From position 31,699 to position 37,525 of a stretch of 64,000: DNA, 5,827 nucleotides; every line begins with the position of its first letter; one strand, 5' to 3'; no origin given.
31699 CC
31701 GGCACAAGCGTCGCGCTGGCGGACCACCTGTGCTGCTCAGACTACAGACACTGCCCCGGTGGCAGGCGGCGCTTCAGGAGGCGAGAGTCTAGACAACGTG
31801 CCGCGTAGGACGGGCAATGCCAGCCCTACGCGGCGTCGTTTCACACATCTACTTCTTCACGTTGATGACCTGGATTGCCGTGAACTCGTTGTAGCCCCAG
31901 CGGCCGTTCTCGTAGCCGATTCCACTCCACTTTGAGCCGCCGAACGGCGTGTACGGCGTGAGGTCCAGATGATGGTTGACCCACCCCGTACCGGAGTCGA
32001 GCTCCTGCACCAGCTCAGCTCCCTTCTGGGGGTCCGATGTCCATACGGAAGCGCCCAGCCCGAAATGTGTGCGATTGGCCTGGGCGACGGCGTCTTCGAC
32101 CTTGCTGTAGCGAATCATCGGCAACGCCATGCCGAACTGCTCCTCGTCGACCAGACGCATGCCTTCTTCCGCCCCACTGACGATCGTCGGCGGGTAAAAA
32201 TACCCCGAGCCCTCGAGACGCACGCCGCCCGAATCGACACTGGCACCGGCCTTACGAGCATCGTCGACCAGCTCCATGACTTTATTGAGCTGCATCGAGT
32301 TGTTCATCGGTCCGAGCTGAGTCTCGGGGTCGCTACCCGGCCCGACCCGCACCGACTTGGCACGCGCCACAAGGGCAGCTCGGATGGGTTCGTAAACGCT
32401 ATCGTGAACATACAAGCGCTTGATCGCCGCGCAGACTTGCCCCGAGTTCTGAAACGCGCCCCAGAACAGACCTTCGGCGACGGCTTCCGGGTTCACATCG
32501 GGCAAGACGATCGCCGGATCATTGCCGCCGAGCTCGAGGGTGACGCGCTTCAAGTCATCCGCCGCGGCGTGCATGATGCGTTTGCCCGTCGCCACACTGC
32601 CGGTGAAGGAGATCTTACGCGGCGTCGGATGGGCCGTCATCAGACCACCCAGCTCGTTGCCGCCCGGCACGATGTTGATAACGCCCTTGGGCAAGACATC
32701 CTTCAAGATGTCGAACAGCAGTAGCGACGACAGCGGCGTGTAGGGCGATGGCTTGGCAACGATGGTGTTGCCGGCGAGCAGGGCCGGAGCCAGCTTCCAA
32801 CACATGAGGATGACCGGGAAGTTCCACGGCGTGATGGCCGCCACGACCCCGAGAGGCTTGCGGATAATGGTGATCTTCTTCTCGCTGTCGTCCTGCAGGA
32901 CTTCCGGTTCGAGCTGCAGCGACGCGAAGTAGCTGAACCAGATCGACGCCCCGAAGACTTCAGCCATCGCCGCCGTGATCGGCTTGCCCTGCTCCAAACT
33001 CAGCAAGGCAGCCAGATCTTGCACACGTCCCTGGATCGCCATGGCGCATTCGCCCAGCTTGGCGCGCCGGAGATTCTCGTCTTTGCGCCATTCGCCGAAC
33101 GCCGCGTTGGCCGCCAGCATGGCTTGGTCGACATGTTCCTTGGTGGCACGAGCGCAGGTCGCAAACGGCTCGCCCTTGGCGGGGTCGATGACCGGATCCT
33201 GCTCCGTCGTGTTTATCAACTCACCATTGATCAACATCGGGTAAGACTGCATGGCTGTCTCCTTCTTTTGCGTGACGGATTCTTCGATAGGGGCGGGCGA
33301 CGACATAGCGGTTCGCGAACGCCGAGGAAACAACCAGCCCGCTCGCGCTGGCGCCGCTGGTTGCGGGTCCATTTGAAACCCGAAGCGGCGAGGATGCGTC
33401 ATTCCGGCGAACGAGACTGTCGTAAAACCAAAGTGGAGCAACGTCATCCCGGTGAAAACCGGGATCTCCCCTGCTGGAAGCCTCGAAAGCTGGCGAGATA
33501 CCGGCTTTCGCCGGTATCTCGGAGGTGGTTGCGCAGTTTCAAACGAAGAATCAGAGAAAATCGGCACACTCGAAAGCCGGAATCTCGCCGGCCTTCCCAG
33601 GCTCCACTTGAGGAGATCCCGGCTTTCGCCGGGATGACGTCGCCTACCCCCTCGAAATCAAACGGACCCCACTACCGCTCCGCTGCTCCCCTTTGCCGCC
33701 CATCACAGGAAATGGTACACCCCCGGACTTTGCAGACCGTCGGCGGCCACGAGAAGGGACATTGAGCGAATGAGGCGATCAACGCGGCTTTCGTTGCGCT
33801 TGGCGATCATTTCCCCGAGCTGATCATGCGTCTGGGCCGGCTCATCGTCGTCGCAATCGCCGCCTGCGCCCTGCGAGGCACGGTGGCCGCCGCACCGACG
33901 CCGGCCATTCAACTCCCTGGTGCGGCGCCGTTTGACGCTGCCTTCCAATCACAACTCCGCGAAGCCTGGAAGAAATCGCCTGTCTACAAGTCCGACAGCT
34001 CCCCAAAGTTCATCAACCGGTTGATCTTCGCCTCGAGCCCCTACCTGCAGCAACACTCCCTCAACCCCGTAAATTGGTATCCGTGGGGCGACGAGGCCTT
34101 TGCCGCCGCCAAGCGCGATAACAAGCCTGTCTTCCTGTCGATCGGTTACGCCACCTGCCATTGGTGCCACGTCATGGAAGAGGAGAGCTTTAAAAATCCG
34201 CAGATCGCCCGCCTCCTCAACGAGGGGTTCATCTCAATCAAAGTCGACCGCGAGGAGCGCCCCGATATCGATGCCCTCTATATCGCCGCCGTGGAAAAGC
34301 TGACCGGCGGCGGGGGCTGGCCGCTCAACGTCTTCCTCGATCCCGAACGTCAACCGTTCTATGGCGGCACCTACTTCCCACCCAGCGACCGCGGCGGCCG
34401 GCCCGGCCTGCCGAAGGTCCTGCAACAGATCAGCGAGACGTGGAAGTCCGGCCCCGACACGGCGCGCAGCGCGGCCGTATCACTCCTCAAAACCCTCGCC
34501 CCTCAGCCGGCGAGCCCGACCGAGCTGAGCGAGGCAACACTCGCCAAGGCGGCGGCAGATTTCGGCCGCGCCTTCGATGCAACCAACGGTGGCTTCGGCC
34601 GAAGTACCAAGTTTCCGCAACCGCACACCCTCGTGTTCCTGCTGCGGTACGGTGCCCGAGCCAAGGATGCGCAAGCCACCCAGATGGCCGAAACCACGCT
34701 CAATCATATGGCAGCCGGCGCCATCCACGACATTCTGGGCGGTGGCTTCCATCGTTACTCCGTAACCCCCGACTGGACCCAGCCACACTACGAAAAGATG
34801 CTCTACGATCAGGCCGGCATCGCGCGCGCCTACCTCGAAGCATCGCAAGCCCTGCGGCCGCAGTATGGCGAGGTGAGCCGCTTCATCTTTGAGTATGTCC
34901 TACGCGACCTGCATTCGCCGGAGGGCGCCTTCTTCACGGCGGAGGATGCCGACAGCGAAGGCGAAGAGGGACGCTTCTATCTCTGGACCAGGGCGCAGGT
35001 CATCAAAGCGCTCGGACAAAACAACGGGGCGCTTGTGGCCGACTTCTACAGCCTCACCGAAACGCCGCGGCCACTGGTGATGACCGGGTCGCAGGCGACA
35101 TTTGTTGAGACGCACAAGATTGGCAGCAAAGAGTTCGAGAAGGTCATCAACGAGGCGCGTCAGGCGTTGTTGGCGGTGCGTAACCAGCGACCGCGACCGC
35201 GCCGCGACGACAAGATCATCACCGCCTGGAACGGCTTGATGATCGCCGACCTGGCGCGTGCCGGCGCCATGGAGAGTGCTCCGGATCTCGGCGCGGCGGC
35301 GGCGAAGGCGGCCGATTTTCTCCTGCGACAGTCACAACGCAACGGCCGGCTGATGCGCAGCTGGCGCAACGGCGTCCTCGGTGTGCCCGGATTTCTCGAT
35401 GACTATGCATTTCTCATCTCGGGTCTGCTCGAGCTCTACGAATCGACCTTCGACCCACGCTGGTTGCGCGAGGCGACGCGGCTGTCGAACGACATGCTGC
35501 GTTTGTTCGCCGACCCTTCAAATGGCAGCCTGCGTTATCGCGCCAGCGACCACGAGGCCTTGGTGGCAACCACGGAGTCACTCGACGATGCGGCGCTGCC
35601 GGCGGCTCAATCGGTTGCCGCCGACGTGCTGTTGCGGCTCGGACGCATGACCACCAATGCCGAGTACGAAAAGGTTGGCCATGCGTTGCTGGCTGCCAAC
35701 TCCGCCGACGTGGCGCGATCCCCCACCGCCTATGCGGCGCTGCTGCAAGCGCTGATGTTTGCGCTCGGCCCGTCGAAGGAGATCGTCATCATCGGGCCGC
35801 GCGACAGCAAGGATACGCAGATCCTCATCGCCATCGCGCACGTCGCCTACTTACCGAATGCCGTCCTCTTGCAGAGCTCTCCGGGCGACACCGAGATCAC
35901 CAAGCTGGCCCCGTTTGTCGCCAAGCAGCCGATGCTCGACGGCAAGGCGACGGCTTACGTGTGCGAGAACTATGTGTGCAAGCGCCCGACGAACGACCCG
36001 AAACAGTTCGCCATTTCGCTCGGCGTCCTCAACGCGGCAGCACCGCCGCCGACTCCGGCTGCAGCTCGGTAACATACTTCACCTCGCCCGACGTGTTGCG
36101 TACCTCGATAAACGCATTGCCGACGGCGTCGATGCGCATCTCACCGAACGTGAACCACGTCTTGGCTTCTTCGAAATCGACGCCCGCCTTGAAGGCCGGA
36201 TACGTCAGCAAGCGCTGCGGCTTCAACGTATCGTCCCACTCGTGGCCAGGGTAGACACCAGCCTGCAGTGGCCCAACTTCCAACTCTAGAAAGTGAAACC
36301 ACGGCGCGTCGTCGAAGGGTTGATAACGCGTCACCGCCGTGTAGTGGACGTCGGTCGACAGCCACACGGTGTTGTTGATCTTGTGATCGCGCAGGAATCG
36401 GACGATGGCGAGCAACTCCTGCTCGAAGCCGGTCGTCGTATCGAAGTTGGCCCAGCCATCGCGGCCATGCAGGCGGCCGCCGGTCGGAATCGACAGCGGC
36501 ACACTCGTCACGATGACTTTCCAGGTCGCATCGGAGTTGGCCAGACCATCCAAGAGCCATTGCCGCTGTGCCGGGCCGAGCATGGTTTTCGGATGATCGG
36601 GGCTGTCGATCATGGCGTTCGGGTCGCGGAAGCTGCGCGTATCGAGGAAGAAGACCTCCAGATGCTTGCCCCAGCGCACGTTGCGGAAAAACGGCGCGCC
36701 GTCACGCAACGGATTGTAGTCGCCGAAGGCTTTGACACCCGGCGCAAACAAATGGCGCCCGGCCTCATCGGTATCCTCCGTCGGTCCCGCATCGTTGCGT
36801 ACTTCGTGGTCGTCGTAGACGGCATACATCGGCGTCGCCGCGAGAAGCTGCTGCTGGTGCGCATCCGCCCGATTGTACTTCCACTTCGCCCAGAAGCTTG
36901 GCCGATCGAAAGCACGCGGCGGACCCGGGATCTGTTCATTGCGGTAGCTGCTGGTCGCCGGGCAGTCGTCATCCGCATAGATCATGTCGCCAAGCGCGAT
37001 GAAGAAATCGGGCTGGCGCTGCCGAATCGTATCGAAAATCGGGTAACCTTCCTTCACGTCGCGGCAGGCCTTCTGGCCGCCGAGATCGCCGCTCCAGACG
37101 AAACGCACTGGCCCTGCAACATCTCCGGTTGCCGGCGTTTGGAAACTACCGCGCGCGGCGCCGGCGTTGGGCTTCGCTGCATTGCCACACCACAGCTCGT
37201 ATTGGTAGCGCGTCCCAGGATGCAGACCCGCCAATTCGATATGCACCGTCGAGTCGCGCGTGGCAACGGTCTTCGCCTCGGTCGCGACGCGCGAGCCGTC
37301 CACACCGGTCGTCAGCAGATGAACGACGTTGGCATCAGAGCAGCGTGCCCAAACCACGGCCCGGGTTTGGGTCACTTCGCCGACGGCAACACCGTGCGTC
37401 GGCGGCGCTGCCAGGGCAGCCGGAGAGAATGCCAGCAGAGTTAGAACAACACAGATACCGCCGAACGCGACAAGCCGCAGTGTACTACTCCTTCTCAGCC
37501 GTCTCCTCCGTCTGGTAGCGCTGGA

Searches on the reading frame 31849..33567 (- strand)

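Call 33: search_protein_families(library=pfam, proteins=[window:31849-33567:-], max_evalue=0.001)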
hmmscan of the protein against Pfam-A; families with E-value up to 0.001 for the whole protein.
window:31849-33567:- (572 aa): 1 family
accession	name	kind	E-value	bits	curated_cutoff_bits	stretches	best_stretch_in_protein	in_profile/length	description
PF00171.27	Aldedh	-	1.1e-144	482.9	23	1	123-567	8-460/461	Aldehyde dehydrogenase family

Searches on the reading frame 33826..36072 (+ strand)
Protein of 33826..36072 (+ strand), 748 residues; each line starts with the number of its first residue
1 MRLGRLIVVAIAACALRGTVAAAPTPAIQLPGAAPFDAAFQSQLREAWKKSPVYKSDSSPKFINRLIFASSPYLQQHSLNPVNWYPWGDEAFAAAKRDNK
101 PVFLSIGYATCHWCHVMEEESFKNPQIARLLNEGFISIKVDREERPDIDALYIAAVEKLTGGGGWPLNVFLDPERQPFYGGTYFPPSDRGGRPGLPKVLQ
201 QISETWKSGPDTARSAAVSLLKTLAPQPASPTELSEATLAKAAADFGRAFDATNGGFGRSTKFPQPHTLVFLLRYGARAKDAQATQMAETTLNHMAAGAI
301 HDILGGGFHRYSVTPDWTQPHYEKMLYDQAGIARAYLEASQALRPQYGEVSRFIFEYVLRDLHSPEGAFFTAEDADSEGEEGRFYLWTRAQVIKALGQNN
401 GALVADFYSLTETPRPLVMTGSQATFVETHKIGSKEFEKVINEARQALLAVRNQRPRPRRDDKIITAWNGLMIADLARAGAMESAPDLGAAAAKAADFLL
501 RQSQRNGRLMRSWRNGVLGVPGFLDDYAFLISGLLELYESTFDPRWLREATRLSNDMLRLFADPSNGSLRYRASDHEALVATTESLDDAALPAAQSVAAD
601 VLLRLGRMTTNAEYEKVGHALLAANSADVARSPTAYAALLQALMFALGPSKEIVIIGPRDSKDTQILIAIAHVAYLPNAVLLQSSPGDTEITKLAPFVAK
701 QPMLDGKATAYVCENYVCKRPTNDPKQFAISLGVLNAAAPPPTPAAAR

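Call 33: search_protein_families(library=pfam, proteins=[window:33826-36072:+], max_evalue=0.001)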
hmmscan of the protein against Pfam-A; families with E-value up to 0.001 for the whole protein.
window:33826-36072:+ (748 aa): 2 families
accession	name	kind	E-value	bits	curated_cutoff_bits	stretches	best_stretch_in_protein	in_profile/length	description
PF03190.21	Thioredox_DsbH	-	1.7e-71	239.9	27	1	64-224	2-162/163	Protein of unknown function, DUF255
PF13899.12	Thioredoxin_7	-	5.5e-11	42.9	27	1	83-173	1-83/83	Thioredoxin-like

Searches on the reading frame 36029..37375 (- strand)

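Call 33: search_protein_families(library=pfam, proteins=[window:36029-37375:-], max_evalue=0.001)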
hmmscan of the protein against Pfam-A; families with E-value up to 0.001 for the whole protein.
window:36029-37375:- (448 aa): 2 families
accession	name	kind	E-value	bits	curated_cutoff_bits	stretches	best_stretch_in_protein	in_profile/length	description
PF09423.15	PhoD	-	7.7e-57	193.4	27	1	103-380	5-301/343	PhoD-like phosphatase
PF16655.11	PhoD_N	-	3.4e-06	28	30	1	2-75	9-89/90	PhoD-like phosphatase, N-terminal domain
